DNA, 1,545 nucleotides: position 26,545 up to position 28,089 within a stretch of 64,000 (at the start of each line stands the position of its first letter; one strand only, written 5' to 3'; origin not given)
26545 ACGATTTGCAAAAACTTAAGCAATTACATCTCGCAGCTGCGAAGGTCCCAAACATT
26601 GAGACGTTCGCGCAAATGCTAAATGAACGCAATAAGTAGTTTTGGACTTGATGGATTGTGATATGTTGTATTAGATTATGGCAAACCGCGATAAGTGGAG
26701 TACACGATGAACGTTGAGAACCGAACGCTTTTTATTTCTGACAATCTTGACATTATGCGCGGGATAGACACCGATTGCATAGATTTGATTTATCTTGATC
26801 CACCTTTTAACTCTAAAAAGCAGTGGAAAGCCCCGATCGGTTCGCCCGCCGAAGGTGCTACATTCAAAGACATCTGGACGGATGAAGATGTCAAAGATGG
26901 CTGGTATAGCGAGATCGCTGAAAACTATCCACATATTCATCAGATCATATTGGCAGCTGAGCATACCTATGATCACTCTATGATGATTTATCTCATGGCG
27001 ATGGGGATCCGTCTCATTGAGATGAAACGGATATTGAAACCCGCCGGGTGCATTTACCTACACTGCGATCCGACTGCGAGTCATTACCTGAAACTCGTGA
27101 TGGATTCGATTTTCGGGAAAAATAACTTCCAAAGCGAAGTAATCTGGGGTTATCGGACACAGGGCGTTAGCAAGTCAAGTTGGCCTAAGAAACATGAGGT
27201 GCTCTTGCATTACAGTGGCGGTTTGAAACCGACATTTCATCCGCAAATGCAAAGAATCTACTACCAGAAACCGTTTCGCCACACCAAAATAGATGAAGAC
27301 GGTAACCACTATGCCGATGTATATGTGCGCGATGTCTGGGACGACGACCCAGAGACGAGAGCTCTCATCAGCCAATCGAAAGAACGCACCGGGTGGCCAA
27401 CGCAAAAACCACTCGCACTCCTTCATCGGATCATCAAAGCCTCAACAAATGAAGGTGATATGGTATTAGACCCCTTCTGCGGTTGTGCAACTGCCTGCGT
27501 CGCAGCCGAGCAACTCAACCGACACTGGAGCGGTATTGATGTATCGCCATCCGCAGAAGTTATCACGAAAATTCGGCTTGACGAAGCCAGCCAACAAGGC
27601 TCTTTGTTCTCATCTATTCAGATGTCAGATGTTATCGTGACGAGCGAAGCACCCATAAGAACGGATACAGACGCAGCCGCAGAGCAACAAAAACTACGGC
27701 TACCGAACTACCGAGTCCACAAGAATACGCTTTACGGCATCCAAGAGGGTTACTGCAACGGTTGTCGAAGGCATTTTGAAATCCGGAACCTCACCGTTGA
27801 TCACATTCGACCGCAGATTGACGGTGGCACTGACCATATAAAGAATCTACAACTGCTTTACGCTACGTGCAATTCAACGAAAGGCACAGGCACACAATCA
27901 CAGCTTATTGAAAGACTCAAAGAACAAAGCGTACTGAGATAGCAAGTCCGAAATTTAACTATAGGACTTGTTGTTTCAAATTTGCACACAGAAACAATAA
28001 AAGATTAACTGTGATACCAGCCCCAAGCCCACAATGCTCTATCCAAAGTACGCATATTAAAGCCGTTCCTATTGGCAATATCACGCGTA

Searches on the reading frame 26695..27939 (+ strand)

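Call 11: search_protein_families(library=pfam, proteins=[window:26695-27939:+], max_evalue=0.001)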
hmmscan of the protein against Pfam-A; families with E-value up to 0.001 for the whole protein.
window:26695-27939:+ (415 aa): 3 families
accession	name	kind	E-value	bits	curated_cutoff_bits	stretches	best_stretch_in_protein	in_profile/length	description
PF01555.25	N6_N4_Mtase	-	2.5e-38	132.7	26.7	1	29-287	1-215/221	DNA methylase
PF01844.29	HNH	-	1.6e-12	47.8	21.4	1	354-398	1-46/47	HNH endonuclease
PF14279.12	HNH_5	-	1.4e-09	38.2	27.5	1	354-408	1-55/56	HNH endonuclease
